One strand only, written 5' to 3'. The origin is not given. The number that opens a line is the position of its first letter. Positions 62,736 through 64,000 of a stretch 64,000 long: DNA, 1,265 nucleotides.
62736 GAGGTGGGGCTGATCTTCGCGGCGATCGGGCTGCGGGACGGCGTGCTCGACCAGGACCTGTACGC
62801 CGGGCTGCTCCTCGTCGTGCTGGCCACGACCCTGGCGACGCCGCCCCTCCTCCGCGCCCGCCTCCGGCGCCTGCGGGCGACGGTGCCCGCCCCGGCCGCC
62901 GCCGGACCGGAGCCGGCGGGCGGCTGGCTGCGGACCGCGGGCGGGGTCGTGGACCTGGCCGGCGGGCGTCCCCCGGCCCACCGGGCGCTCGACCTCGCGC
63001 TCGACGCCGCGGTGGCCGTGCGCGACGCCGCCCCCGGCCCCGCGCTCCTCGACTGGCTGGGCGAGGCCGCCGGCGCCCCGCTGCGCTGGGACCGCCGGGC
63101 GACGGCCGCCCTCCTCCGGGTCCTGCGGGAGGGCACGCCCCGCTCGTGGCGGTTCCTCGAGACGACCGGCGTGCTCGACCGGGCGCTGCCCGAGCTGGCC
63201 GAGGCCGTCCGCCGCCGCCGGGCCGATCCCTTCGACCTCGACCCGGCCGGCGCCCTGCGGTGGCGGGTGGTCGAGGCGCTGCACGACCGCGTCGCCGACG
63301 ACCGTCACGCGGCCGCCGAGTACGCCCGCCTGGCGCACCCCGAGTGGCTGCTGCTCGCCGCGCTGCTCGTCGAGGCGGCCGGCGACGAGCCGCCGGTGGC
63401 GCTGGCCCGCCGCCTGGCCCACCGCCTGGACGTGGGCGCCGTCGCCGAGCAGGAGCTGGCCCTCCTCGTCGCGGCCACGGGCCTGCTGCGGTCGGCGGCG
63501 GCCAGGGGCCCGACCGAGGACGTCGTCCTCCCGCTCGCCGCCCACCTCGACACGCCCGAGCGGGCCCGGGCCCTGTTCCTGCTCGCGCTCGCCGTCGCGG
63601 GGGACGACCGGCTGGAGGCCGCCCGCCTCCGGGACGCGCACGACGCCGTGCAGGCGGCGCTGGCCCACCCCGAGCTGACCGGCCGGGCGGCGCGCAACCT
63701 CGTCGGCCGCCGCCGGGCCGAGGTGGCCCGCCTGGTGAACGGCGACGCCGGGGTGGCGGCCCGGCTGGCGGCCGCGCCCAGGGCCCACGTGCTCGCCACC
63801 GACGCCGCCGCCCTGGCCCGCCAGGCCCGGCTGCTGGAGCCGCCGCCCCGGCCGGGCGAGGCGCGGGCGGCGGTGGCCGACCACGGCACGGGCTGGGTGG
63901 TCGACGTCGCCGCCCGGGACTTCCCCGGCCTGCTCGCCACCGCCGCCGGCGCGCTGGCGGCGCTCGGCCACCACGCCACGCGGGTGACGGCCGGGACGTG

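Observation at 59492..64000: amtB is followed by a cation/proton antiporter fused to a degenerate GlnD-like sensor module; no PII gene in the locus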

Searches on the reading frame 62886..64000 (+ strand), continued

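Call 20: search_protein_families(library=ncbifam, proteins=[L016:4186-6690:+, L016:7381-10140:+, L007:8831-11581:+, L038:3975-6626:+], max_evalue=0.01)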
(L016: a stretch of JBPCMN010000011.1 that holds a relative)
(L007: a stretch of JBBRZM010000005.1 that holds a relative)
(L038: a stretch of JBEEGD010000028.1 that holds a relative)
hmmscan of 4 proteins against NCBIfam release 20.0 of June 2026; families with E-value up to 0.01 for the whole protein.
L016:4186-6690:+ (835 aa): 11 families
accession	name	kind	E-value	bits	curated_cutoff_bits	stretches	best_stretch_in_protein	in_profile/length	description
NF002895.0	PRK03381.1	equivalog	1.6e-179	598.7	631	1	3-825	10-774/782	[protein-PII] uridylyltransferase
TIGR01693.1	UTase_glnD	equivalog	1.2e-177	592.7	519.4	1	27-827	19-848/850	[protein-PII] uridylyltransferase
NF003467.0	PRK05092.1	equivalog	6.4e-138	461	959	1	50-829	111-924/940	[protein-PII] uridylyltransferase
NF002837.0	PRK03059.1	equivalog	8.5e-104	348.3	1010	1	6-828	17-855/857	[protein-PII] uridylyltransferase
NF001366.0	PRK00275.1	equivalog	1.8e-94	317.4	1299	2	373-828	409-885/895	[protein-PII] uridylyltransferase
NF003448.0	PRK05007.1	equivalog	1.5e-86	291.1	1255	2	371-826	408-876/884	bifunctional uridylyltransferase/uridylyl-removing protein GlnD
NF001265.0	PRK00227.1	equivalog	7.2e-82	275.6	799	1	35-589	13-537/693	[protein-PII] uridylyltransferase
NF002487.0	PRK01759.1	equivalog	2.6e-73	247.6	890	2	372-826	392-859/862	bifunctional uridylyltransferase/uridylyl-removing protein GlnD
NF003347.0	PRK04374.1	equivalog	5.5e-63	213.4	1567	1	26-815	52-854/869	[protein-PII] uridylyltransferase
TIGR00277.1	HDIG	domain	0.00031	20.6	27.6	1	450-488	24-70/84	HDIG domain-containing metalloprotein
NF045665.1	NTPtran_DVU1551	equivalog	0.00058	19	315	1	425-487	218-276/359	DVU_1551 family NTP transferase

L016:7381-10140:+ (920 aa): 13 families
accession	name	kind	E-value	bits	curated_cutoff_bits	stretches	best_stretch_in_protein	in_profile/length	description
TIGR00932.1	2a37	subfamily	1.4e-50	172.4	238.3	1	14-284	1-273/275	monovalent cation:proton antiporter-2 (CPA2) family protein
TIGR01693.1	UTase_glnD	equivalog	5.8e-38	130.7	519.4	1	448-881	370-846/850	[protein-PII] uridylyltransferase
NF003467.0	PRK05092.1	equivalog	6.9e-29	100.2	959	2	447-776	443-793/940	[protein-PII] uridylyltransferase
NF002895.0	PRK03381.1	equivalog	1.8e-28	99.1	631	1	379-881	291-774/782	[protein-PII] uridylyltransferase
NF045626.1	FeTrans_MagA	equivalog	2.1e-27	96.1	700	1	11-377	12-376/386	iron transporter MagA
NF007950.1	PRK10669.1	equivalog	2.4e-19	69.6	700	1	8-366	9-376/547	YbaL family putative K(+) efflux transporter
NF002924.0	PRK03562.1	equivalog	1.2e-18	66.9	752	1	5-387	5-388/623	glutathione-regulated potassium-efflux system protein KefC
NF002973.0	PRK03659.1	equivalog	2.3e-17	62.8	804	1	4-377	4-376/602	glutathione-regulated potassium-efflux system protein KefB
NF002837.0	PRK03059.1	equivalog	5.7e-17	61.1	1010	2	467-777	404-732/857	[protein-PII] uridylyltransferase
NF003347.0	PRK04374.1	equivalog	1.1e-09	37.1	1567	1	804-882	786-864/869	[protein-PII] uridylyltransferase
NF003448.0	PRK05007.1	equivalog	2.9e-09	35.4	1255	2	816-884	810-878/884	bifunctional uridylyltransferase/uridylyl-removing protein GlnD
NF001366.0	PRK00275.1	equivalog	1.7e-07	29.6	1299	0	804-879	804-880/895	[protein-PII] uridylyltransferase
NF002487.0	PRK01759.1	equivalog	0.00093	17.5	890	0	803-881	780-858/862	bifunctional uridylyltransferase/uridylyl-removing protein GlnD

L007:8831-11581:+ (917 aa): 14 families
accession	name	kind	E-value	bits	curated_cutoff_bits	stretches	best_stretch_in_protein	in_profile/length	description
TIGR00932.1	2a37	subfamily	2.3e-51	174.9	238.3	1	14-283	1-272/275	monovalent cation:proton antiporter-2 (CPA2) family protein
TIGR01693.1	UTase_glnD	equivalog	7e-39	133.7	519.4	1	449-904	370-848/850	[protein-PII] uridylyltransferase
NF003467.0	PRK05092.1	equivalog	3.2e-27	94.7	959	1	449-899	444-916/940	[protein-PII] uridylyltransferase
NF045626.1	FeTrans_MagA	equivalog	6.8e-25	87.8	700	1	10-353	11-353/386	iron transporter MagA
NF002895.0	PRK03381.1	equivalog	1.1e-21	76.6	631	1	405-903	316-775/782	[protein-PII] uridylyltransferase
NF002837.0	PRK03059.1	equivalog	1.9e-18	65.9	1010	1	452-887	386-839/857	[protein-PII] uridylyltransferase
NF002924.0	PRK03562.1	equivalog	5.5e-18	64.7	752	1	5-386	5-387/623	glutathione-regulated potassium-efflux system protein KefC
NF007950.1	PRK10669.1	equivalog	4.8e-17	62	700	1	11-371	12-381/547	YbaL family putative K(+) efflux transporter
NF002973.0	PRK03659.1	equivalog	6e-16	58.1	804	1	5-381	5-379/602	glutathione-regulated potassium-efflux system protein KefB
NF001366.0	PRK00275.1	equivalog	6.8e-15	54.1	1299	1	448-892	401-871/895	[protein-PII] uridylyltransferase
NF003347.0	PRK04374.1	equivalog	1.7e-14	53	1567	2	825-907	786-868/869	[protein-PII] uridylyltransferase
NF003448.0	PRK05007.1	equivalog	2.1e-14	52.4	1255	1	531-908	492-881/884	bifunctional uridylyltransferase/uridylyl-removing protein GlnD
NF002487.0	PRK01759.1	equivalog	1.2e-05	23.8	890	1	569-902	518-858/862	bifunctional uridylyltransferase/uridylyl-removing protein GlnD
NF006352.0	PRK08577.1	equivalog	7.2e-05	22.9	140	1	731-760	57-86/136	hypothetical protein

L038:3975-6626:+ (884 aa): 13 families
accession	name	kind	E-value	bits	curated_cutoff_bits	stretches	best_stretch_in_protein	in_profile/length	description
TIGR00932.1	2a37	subfamily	5.3e-52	177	238.3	1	14-284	1-272/275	monovalent cation:proton antiporter-2 (CPA2) family protein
TIGR01693.1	UTase_glnD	equivalog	5e-35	121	519.4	1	432-861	370-843/850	[protein-PII] uridylyltransferase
NF045626.1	FeTrans_MagA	equivalog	3.5e-27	95.4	700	1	11-289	12-286/386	iron transporter MagA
NF003467.0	PRK05092.1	equivalog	9.8e-26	89.8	959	1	516-859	536-914/940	[protein-PII] uridylyltransferase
NF002895.0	PRK03381.1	equivalog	2.9e-21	75.3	631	1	403-861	335-772/782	[protein-PII] uridylyltransferase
NF002973.0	PRK03659.1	equivalog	9.6e-21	74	804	1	3-379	3-377/602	glutathione-regulated potassium-efflux system protein KefB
NF007950.1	PRK10669.1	equivalog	1e-19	70.9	700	1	10-377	11-386/547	YbaL family putative K(+) efflux transporter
NF002924.0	PRK03562.1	equivalog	1.9e-19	69.5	752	1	4-377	4-378/623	glutathione-regulated potassium-efflux system protein KefC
NF002837.0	PRK03059.1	equivalog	5.3e-19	67.8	1010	1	529-845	491-835/857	[protein-PII] uridylyltransferase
NF003448.0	PRK05007.1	equivalog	1.4e-15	56.2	1255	1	504-862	482-873/884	bifunctional uridylyltransferase/uridylyl-removing protein GlnD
NF001366.0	PRK00275.1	equivalog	5.6e-13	47.7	1299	2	786-857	803-874/895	[protein-PII] uridylyltransferase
NF003347.0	PRK04374.1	equivalog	6.5e-09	34.5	1567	1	787-860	786-859/869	[protein-PII] uridylyltransferase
NF002487.0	PRK01759.1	equivalog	2.1e-07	29.6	890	1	557-755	524-733/862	bifunctional uridylyltransferase/uridylyl-removing protein GlnD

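Call 35: search_protein_representatives(alignment_id=A1)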
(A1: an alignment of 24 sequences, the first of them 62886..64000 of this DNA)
Query: 24 sequences, 553 profile positions. Proteins with E-value up to 0.001 (for the whole library): 7947; up to 1e-10: 4316; up to 1e-30: 879. The best 150 are listed.
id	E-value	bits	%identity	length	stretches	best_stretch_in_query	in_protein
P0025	6.6e-215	731.4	-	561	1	2-547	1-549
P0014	7.2e-213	724.6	-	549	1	19-543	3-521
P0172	7.6e-206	701.5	-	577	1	1-550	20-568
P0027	1.8e-201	687.0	-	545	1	14-549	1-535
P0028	4.2e-193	659.4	-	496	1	52-549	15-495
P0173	9.1e-192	655.0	-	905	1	1-550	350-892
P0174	1.1e-189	648.2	-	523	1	43-546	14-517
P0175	1.8e-187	640.8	-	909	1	1-547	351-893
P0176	4.6e-185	632.9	-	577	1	2-551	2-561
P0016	9.6e-185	631.8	-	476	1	81-545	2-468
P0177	5.4e-182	622.7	-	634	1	1-543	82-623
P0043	1.5e-180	618.0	-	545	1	1-546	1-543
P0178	6.4e-180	615.9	-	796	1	1-544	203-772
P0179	8.8e-180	615.4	-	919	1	2-541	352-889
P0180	1.5e-178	611.4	-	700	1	1-523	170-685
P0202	1.5e-149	515.7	-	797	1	1-540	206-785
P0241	6.7e-116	404.6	-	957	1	1-430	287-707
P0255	6.6e-106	371.6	-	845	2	99-547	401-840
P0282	8.7e-89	315.1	-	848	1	2-540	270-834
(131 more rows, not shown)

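Call 44: search_solved_structures(query=A1, max_evalue=1, show_alignments=2)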
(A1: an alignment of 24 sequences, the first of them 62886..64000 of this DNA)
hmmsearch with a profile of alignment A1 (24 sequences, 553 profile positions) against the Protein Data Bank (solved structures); distinct sequences matched with E-value up to 1: 8.
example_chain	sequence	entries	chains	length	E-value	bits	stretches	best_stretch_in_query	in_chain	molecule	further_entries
6lxg_A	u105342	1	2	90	1.5e-06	30.3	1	379-440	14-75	GTP pyrophosphokinase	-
8fr8_I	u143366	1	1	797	1.9e-05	26.7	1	357-431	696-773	GTP pyrophosphokinase RelA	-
2nyi_A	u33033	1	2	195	0.0054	18.6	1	375-497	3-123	unknown protein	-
1zpv_A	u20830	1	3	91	0.025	16.4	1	377-444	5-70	ACT domain protein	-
3wfp_A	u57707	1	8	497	0.075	14.8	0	202-296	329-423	Poly A polymerase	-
3wfq_E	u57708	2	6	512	0.084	14.7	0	108-176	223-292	Poly A polymerase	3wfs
3wfr_E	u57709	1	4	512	0.084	14.7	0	108-176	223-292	Poly A polymerase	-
3wfo_A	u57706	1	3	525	0.086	14.7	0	202-296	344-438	Poly A polymerase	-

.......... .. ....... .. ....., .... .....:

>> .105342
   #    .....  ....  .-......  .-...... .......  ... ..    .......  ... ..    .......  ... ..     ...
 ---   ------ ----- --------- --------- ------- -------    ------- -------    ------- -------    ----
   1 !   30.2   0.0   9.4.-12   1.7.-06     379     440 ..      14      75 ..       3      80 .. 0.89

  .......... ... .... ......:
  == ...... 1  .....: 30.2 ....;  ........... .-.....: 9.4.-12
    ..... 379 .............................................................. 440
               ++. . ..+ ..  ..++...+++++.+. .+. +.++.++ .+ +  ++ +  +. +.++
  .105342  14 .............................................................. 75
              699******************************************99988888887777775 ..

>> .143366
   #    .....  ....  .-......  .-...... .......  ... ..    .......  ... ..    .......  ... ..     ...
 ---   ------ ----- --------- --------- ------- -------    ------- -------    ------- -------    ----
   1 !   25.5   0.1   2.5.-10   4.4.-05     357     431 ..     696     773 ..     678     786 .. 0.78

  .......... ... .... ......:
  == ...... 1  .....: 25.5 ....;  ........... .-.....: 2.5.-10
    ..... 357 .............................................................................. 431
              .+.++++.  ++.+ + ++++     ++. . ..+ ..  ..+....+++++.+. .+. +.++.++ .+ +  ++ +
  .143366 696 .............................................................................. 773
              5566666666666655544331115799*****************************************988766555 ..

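Call 56: search_protein_families(library=pfam, proteins=[P0241, P0178, P0202, P0282, P0180, P0255, P0172, P0176], max_evalue=0.001)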
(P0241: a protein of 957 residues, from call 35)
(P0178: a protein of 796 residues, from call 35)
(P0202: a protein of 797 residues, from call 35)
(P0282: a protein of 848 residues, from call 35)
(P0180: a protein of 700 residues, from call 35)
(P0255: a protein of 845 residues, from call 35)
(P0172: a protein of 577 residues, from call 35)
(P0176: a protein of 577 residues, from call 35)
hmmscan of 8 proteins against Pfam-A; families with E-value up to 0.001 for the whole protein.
P0241 (957 aa): 1 family
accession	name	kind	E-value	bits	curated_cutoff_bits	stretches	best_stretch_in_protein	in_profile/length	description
PF00999.27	Na_H_Exchanger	-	3.6e-47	161.4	26.2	1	2-311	52-369/375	Sodium/hydrogen exchanger, transmembrane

P0178 (796 aa): 3 families
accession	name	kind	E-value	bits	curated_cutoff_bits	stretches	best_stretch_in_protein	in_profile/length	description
PF00999.27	Na_H_Exchanger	-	6.6e-30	104.6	26.2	1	1-226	139-373/375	Sodium/hydrogen exchanger, transmembrane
PF01842.31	ACT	-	5e-10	39.4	27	1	698-746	4-54/66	ACT domain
PF22754.3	bHLH-TF_ACT-like_plant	-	0.00058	20.5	27.6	0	604-666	13-71/75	Plant bHLH transcription factor, ACT-like domain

P0202 (797 aa): 3 families
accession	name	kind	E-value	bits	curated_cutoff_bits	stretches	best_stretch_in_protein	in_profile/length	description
PF00999.27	Na_H_Exchanger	-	4.4e-27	95.4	26.2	1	1-231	124-374/375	Sodium/hydrogen exchanger, transmembrane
PF01842.31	ACT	-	2.7e-11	43.5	27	1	712-761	1-51/66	ACT domain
PF22754.3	bHLH-TF_ACT-like_plant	-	0.00083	20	27.6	0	713-752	12-51/75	Plant bHLH transcription factor, ACT-like domain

P0282 (848 aa): 3 families
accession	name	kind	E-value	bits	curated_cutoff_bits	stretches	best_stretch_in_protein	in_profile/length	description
PF01842.31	ACT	-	1.3e-08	34.9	27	0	764-813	3-54/66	ACT domain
PF00999.27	Na_H_Exchanger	-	3.5e-07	29.9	26.2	1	84-288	150-369/375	Sodium/hydrogen exchanger, transmembrane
PF13740.12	ACT_6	-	0.00027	21.2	23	0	664-685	10-31/76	ACT domain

P0180 (700 aa): 4 families
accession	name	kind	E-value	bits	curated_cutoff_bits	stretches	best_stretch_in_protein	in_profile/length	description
PF00999.27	Na_H_Exchanger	-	3.1e-23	82.7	26.2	1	4-191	172-366/375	Sodium/hydrogen exchanger, transmembrane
PF01842.31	ACT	-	4.3e-18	65.2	27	2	631-683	2-56/66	ACT domain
PF13291.12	ACT_4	-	1.5e-05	26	27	0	634-667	11-45/80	ACT domain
PF22629.2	ACT_AHAS_ss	-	0.00064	20.3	27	0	634-666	3-35/67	AHAS small subunit-like ACT domain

P0255 (845 aa): 2 families
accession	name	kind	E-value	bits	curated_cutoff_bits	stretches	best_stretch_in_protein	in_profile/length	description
PF00999.27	Na_H_Exchanger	-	3.4e-61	207.6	26.2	1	21-383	4-373/375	Sodium/hydrogen exchanger, transmembrane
PF01842.31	ACT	-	6.9e-05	23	27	1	672-731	2-60/66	ACT domain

P0172 (577 aa): 5 families
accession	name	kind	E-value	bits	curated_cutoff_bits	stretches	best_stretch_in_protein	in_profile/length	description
PF01842.31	ACT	-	4.6e-11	42.7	27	2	488-536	3-53/66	ACT domain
PF13291.12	ACT_4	-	1e-06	29.7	27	0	392-433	6-48/80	ACT domain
PF22754.3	bHLH-TF_ACT-like_plant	-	2.3e-05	25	27.6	0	383-459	2-73/75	Plant bHLH transcription factor, ACT-like domain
PF00999.27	Na_H_Exchanger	-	6.2e-05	22.5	26.2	1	1-43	326-373/375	Sodium/hydrogen exchanger, transmembrane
PF24931.1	ACT_ACR9_3rd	-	0.00039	20.9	27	1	475-549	2-77/98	ACR9-like, ACT-like domain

P0176 (577 aa): 3 families
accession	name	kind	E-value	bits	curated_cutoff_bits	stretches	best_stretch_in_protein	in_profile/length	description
PF01842.31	ACT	-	2.3e-15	56.5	27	2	393-453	5-64/66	ACT domain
PF13291.12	ACT_4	-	1.9e-05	25.7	27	0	390-434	8-53/80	ACT domain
PF22754.3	bHLH-TF_ACT-like_plant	-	0.00034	21.2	27.6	0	390-453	12-74/75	Plant bHLH transcription factor, ACT-like domain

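Call 57: predict_structure(alignment_id=A4)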
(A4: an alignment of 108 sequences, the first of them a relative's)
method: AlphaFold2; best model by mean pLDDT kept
length: 549 residues; sequences in the alignment: 108
mean_pLDDT: 90.2   pTM: 0.87
mean pLDDT of the five models: 90.2, 89.5, 89.3, 89.3, 89.1
residues with pLDDT >= 90: 457; 70-90: 28; 50-70: 29; < 50: 35
segments of 3 or more residues with pLDDT < 50: 1-6, 522-527, 532-549
pLDDT, mean of each block of 10 residues (from residue 1): 49 63 80 97 97 96 98 95 93 98 97 96 96 94 96 96 92 98 92 97 97 98 95 93 97 97 98 89 59 93 97 92 95 97 97 97 96 97 93 95 97 98 95 98 97 96 96 92 96 95 97 79 48 42 36
secondary structure, 60 per line:
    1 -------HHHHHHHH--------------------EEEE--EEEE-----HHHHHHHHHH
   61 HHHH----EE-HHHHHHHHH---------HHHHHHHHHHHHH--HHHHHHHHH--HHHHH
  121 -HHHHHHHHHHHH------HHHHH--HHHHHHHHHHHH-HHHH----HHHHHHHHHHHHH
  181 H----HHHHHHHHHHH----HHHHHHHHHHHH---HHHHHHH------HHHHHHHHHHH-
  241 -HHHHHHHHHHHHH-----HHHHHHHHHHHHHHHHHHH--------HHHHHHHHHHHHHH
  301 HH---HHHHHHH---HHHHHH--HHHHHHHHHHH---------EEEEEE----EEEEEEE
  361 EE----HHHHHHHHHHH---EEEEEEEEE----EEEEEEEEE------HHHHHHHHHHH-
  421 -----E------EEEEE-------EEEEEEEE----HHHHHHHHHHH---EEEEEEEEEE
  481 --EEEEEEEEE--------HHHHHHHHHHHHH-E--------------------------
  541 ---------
elements in order: H8-15 E36-39 E42-45 H51-64 H72-80 H90-102 H105-113 H116-120 H122-133 H140-144 H147-158 H160-163 H168-181 H186-196 H201-212 H216-222 H229-239 H242-254 H260-278 H287-302 H306-312 H316-321 H324-334 E344-349 E354-362 H367-377 E381-389 E394-402 H409-419 E433-437 E445-452 H457-467 E471-480 E483-491 H500-512

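Call 60: fold_search(model_id=the predicted structure, library=pdb)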
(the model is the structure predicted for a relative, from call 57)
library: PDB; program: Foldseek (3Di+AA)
matches with E <= 10: 524; with E <= 0.001: 6
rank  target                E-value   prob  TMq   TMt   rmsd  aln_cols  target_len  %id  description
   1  3wfp_B                1.9e-04  1.00  0.33  0.39   6.2       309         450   15  tRNA processing enzyme (apo form 2) (released 2014-01-01)
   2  3wfs_C                4.1e-04  1.00  0.31  0.38   6.2       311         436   16  tRNA processing enzyme complex 3 (released 2014-01-01)
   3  3wfq_E                5.3e-04  1.00  0.32  0.39   6.0       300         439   18  tRNA processing enzyme complex 1 (released 2014-01-01)
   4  3wfp_C                6.6e-04  1.00  0.31  0.39   5.3       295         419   17  tRNA processing enzyme (apo form 2) (released 2014-01-01)
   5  3wfq_G                7.9e-04  1.00  0.32  0.39   5.1       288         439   18  tRNA processing enzyme complex 1 (released 2014-01-01)
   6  3wfr_E                9.3e-04  1.00  0.32  0.39   6.1       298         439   18  tRNA processing enzyme complex 2 (released 2014-01-01)
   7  3wfo_C                1.1e-03  1.00  0.28  0.35   5.4       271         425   18  tRNA processing enzyme (apo form 1) (released 2014-01-01)
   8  3wfp_E                1.7e-03  1.00  0.29  0.37   5.4       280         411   17  tRNA processing enzyme (apo form 2) (released 2014-01-01)
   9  3wfp_A                1.9e-03  1.00  0.33  0.39   5.8       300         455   17  tRNA processing enzyme (apo form 2) (released 2014-01-01)
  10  3wfr_G                1.9e-03  1.00  0.32  0.37   5.4       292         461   18  tRNA processing enzyme complex 2 (released 2014-01-01)
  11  3wfr_F                2.5e-03  1.00  0.32  0.38   6.0       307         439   17  tRNA processing enzyme complex 2 (released 2014-01-01)
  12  3wfq_F                2.7e-03  1.00  0.33  0.40   5.9       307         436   18  tRNA processing enzyme complex 1 (released 2014-01-01)
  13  3wfq_H                3.0e-03  1.00  0.32  0.38   5.2       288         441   18  tRNA processing enzyme complex 1 (released 2014-01-01)
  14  3wfr_H                3.4e-03  1.00  0.37  0.43   5.8       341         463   15  tRNA processing enzyme complex 2 (released 2014-01-01)
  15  3wfo_B                3.7e-03  1.00  0.29  0.36   5.4       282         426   17  tRNA processing enzyme (apo form 1) (released 2014-01-01)
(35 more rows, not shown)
